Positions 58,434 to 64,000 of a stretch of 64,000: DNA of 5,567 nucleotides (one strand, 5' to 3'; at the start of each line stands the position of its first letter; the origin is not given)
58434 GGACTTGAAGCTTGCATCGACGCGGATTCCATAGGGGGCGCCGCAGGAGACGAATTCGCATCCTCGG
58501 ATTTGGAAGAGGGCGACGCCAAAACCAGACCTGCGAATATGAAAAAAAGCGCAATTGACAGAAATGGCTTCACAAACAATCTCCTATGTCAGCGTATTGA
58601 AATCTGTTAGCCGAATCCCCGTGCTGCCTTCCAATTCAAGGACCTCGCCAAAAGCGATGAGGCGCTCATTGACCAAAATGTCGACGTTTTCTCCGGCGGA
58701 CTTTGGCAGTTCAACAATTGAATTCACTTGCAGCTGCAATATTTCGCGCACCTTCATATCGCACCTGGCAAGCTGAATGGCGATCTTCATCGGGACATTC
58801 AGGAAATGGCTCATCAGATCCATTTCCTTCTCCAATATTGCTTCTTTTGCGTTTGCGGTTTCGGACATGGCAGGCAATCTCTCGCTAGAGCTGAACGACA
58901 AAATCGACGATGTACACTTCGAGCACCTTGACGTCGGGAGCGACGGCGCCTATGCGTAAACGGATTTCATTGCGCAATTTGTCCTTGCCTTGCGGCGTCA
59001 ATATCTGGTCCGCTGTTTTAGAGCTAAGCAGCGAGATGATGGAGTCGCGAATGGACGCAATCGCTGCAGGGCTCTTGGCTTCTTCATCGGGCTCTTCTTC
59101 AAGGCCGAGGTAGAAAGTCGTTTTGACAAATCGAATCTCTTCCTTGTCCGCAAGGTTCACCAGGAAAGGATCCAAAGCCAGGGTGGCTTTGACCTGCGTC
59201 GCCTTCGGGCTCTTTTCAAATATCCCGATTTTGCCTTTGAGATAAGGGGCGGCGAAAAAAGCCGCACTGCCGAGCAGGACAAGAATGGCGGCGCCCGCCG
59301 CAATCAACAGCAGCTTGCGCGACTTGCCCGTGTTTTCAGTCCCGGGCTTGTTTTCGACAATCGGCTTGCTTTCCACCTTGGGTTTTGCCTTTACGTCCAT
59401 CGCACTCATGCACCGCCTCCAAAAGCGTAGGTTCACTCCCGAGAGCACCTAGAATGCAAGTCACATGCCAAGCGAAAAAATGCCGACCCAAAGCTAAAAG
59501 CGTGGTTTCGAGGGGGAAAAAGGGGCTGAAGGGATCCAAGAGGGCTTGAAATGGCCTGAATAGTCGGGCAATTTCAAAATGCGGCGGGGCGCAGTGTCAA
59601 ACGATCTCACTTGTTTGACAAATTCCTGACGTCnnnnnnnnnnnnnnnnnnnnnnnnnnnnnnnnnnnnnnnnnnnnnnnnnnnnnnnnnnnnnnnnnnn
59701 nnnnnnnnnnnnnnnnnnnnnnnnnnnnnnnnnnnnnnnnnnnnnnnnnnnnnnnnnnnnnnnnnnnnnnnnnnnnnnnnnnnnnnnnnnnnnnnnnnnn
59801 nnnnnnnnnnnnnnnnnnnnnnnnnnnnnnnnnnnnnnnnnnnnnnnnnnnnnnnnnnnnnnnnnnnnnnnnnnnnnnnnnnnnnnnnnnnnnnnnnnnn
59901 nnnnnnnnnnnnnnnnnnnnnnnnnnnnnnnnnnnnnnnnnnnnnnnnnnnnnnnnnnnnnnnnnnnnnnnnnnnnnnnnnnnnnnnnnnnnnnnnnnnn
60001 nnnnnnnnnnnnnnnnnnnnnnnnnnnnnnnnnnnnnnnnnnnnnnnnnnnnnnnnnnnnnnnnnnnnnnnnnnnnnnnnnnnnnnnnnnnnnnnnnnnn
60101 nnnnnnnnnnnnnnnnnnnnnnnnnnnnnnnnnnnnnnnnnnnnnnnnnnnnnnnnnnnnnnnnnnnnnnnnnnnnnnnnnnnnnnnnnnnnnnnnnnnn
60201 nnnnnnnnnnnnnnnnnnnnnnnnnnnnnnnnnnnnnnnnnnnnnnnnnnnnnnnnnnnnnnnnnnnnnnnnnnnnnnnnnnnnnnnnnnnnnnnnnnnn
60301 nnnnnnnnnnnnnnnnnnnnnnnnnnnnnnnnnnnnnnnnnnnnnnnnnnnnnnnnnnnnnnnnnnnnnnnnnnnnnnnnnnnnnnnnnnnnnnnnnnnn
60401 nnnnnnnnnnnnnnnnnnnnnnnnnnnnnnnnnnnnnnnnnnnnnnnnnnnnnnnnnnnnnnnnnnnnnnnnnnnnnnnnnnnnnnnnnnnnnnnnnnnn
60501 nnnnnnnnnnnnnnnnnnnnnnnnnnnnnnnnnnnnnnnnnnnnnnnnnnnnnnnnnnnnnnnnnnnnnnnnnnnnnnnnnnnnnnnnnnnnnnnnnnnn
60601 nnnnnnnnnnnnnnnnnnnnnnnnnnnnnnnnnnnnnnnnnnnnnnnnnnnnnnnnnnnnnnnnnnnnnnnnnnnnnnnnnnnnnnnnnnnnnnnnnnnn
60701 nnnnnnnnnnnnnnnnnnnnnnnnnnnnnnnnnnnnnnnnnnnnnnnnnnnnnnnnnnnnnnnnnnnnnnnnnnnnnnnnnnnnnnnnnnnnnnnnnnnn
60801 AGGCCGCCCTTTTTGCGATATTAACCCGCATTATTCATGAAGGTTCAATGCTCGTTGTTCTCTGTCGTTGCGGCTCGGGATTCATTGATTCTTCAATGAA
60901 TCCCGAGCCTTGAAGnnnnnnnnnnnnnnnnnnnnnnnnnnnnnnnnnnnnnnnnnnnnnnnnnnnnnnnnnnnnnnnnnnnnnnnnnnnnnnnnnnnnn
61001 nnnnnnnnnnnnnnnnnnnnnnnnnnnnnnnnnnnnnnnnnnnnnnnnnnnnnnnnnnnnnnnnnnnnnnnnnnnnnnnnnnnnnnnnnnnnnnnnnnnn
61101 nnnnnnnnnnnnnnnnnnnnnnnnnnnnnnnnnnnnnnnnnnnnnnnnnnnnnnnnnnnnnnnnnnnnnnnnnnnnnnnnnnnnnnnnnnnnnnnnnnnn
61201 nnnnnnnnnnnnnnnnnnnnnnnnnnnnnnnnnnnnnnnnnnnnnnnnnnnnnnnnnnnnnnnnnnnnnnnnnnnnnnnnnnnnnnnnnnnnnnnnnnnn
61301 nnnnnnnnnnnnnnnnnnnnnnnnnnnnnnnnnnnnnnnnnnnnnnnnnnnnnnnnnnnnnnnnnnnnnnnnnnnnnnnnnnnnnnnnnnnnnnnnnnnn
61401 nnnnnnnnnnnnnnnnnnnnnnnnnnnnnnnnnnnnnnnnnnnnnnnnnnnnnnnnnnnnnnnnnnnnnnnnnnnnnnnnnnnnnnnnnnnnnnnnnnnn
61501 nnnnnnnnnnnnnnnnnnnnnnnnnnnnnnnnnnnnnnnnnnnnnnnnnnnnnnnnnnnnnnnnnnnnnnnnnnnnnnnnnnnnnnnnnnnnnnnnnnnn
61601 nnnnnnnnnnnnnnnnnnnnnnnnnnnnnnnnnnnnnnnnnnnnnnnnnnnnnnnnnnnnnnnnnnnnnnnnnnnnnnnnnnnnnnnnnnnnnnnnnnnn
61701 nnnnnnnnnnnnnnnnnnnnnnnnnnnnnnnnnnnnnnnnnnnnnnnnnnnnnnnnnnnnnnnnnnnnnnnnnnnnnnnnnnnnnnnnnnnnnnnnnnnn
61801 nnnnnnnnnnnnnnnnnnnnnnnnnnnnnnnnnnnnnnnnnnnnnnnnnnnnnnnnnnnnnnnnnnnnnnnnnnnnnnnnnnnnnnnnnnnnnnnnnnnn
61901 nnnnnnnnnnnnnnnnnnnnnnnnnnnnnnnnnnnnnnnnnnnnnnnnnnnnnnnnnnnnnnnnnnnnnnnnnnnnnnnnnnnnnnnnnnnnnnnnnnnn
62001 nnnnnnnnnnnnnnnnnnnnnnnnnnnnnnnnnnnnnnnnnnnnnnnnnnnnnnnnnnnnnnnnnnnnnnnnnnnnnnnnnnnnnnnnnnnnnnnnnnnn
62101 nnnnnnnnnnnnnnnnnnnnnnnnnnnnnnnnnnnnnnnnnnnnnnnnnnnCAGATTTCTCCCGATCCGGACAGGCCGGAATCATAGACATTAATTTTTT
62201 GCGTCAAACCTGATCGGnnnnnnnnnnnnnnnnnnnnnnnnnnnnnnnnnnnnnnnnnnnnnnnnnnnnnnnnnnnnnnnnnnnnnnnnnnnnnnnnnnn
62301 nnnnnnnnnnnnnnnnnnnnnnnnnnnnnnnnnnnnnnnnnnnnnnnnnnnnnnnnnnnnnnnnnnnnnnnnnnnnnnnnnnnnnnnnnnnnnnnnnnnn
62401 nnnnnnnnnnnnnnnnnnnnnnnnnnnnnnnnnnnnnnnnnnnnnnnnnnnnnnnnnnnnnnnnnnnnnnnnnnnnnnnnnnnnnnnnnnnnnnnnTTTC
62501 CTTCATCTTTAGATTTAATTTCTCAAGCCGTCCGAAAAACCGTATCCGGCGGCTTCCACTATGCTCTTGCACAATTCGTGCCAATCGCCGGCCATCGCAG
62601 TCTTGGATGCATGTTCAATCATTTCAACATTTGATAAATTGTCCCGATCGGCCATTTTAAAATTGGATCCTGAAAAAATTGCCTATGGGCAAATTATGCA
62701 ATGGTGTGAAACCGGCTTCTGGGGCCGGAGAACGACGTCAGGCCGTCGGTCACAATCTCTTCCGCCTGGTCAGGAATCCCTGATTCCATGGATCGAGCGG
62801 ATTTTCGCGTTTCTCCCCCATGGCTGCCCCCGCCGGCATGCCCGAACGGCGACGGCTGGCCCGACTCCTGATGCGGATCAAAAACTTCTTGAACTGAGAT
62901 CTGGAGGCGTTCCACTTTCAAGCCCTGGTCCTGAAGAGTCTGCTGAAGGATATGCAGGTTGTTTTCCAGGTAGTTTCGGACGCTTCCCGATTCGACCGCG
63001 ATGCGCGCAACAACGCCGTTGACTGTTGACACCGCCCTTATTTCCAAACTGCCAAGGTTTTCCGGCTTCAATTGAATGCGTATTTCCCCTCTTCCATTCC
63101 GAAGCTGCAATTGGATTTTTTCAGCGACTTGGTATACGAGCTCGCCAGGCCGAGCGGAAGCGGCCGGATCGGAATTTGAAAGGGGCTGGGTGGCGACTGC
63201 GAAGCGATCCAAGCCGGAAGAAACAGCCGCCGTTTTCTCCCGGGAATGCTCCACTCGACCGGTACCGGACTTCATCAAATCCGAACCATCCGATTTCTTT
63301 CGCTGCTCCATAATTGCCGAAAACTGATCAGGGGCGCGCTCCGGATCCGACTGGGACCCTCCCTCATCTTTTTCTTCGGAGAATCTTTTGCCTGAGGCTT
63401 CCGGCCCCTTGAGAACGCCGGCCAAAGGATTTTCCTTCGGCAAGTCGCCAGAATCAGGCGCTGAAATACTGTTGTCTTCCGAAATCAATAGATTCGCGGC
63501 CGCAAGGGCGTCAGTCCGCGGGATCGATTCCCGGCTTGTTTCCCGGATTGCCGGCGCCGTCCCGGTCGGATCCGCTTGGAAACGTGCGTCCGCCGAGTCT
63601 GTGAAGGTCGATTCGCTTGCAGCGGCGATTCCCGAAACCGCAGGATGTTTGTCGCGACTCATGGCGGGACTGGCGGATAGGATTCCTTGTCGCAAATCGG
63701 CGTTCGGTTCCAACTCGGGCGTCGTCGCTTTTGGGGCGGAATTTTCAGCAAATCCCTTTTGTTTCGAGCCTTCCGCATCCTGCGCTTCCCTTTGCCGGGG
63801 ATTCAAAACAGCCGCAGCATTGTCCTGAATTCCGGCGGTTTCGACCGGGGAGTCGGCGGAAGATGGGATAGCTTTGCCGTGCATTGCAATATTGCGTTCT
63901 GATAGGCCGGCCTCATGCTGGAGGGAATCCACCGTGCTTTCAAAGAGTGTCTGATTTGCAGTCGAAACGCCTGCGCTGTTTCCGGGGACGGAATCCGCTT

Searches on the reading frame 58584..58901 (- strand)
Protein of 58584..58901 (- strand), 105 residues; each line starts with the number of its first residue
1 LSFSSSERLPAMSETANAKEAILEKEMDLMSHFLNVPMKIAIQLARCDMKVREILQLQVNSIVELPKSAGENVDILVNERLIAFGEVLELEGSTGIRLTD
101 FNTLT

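Call 52: search_protein_families(library=pfam, proteins=[window:58584-58901:-], max_evalue=0.0001)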
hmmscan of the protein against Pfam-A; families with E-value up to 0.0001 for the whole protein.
window:58584-58901:- (105 aa): 1 family
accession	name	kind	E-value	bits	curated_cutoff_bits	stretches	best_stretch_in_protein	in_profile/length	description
PF01052.25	FliMN_C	-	1.3e-17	63.9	23.8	1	33-101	3-71/73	Type III flagellar switch regulator (C-ring) FliN C-term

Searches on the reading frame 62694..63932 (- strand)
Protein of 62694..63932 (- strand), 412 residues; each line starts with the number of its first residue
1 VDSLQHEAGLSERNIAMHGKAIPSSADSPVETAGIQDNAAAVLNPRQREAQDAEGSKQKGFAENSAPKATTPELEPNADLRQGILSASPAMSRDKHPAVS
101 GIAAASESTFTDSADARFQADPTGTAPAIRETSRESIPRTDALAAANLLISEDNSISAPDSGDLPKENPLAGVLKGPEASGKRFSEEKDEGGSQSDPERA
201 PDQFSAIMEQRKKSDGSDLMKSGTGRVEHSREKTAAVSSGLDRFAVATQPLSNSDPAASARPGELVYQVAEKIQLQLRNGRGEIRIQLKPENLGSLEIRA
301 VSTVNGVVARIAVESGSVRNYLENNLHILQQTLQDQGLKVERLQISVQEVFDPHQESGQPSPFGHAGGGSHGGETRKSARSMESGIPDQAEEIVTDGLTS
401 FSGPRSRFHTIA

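Call 52: search_protein_families(library=pfam, proteins=[window:62694-63932:-], max_evalue=0.0001)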
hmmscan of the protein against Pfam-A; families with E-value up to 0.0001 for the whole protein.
window:62694-63932:- (412 aa): 1 family
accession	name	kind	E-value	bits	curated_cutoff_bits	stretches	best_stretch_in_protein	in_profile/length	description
PF02120.21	Flg_hook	-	1.5e-17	63.6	29.8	1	271-349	2-80/85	Flagellar hook-length control protein FliK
